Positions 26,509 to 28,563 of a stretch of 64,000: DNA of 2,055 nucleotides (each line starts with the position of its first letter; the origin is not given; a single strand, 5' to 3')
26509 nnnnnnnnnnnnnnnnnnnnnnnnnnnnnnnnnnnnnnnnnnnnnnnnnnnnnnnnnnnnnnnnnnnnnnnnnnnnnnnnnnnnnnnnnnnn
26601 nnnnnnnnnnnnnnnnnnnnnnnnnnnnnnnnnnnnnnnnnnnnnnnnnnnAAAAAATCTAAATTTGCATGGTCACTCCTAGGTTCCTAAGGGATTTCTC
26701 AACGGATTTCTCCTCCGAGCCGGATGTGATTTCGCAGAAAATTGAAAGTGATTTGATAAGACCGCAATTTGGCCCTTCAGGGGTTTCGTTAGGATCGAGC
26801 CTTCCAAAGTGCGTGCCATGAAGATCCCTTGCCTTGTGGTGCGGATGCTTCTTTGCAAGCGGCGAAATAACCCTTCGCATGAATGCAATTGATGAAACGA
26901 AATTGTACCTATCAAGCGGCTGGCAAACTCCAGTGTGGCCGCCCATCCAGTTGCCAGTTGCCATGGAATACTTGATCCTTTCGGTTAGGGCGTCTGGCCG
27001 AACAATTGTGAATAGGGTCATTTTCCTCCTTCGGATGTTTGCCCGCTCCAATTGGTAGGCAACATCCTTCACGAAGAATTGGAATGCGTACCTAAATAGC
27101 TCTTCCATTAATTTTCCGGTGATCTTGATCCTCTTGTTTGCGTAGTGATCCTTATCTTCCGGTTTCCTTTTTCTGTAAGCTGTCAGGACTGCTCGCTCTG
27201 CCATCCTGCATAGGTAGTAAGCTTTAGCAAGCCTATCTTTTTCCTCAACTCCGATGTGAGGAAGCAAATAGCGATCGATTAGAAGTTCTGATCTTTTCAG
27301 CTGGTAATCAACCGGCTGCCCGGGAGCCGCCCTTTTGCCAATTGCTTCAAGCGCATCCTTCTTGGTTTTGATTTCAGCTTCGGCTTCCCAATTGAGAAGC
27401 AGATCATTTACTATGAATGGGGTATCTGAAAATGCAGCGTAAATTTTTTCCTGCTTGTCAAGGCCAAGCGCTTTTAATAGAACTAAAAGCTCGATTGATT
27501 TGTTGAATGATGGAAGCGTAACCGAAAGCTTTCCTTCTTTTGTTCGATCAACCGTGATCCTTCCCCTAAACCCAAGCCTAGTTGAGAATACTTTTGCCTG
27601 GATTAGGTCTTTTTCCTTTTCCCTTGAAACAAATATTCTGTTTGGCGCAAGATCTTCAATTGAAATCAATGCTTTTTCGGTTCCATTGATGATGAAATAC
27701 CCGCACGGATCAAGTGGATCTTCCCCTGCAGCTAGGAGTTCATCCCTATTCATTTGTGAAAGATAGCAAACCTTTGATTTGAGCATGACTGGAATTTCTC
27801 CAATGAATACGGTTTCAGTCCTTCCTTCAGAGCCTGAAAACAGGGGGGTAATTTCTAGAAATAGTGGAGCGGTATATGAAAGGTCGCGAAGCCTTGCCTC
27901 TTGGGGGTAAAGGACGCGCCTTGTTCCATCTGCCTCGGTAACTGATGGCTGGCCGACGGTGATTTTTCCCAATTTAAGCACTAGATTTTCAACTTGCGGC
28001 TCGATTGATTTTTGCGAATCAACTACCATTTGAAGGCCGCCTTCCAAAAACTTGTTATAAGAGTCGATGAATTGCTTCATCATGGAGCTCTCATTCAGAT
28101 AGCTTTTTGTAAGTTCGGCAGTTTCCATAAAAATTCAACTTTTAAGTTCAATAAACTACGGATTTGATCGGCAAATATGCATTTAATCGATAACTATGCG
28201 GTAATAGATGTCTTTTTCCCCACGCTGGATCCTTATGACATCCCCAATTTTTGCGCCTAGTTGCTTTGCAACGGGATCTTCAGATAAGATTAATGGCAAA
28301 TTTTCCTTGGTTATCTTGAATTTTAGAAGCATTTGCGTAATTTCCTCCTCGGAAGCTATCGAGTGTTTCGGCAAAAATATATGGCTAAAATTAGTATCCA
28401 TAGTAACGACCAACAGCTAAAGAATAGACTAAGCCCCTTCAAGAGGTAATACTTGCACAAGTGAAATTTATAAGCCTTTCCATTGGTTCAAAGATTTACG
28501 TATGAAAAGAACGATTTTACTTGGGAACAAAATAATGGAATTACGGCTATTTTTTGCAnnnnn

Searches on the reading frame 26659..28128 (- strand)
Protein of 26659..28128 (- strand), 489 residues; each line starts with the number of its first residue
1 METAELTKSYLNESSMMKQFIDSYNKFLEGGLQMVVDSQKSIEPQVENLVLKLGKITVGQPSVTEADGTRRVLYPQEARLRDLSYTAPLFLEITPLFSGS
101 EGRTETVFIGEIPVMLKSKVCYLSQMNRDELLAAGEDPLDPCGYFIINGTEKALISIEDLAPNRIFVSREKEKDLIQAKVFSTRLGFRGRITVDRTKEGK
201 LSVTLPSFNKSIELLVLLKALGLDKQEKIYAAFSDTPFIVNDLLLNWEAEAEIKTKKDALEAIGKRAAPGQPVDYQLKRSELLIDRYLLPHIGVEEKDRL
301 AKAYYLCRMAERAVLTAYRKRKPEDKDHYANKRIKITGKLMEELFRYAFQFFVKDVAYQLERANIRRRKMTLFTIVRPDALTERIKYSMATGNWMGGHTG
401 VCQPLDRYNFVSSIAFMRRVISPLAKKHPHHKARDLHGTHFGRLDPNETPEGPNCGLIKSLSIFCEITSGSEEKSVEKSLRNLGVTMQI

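Call 7: search_protein_families(library=pfam, proteins=[window:26659-28128:-])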
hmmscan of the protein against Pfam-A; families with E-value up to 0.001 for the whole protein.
window:26659-28128:- (489 aa): 3 families
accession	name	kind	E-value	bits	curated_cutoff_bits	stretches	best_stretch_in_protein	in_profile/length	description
PF04563.20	RNA_pol_Rpb2_1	-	2.1e-49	168.3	28.2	1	16-381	2-201/203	RNA polymerase beta subunit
PF04561.19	RNA_pol_Rpb2_2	-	9.8e-28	97.5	21.7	1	162-335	2-190/190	RNA polymerase Rpb2, domain 2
PF04565.21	RNA_pol_Rpb2_3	-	5.6e-21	74.9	21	1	404-467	2-68/68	RNA polymerase Rpb2, domain 3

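Call 50: search_protein_families(library=ncbifam, proteins=[window:26659-28128:-], max_evalue=1e-10)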
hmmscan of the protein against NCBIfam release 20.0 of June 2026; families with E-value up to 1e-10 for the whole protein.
window:26659-28128:- (489 aa): 6 families
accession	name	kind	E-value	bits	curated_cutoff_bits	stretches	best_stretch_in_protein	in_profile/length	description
NF007175.0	PRK09606.1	equivalog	9.1e-189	628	355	1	2-487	3-490/496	DNA-directed RNA polymerase subunit B''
NF006335.0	PRK08565.1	equivalog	7e-172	573.6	1402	1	4-486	14-499/1116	DNA-directed RNA polymerase subunit B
NF001616.1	PRK00405.1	equivalog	4.5e-31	107.5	896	1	312-468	327-478/1096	DNA-directed RNA polymerase subunit beta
TIGR02013.1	rpoB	equivalog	9.1e-27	93.1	801.15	1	296-468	375-535/1238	DNA-directed RNA polymerase subunit beta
NF011417.0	PRK14844.1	equivalog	1.2e-14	52.3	4632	1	317-471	457-606/2839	DNA-directed RNA polymerase subunit beta/beta'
NF007172.0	PRK09603.1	equivalog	1.9e-12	44.6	5372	1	321-467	452-595/2890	DNA-directed RNA polymerase subunit beta/beta'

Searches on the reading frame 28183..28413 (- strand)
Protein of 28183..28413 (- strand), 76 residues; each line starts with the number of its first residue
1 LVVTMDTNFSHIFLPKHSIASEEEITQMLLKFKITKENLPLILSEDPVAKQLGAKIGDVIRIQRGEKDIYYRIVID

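Call 7: search_protein_families(library=pfam, proteins=[window:28183-28413:-])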
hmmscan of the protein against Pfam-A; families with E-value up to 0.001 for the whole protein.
window:28183-28413:- (76 aa): 1 family
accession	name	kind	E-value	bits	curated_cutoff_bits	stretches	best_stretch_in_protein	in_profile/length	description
PF01191.24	RNA_pol_Rpb5_C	-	1.4e-18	66.9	23.5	1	10-74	5-73/73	RNA polymerase Rpb5, C-terminal domain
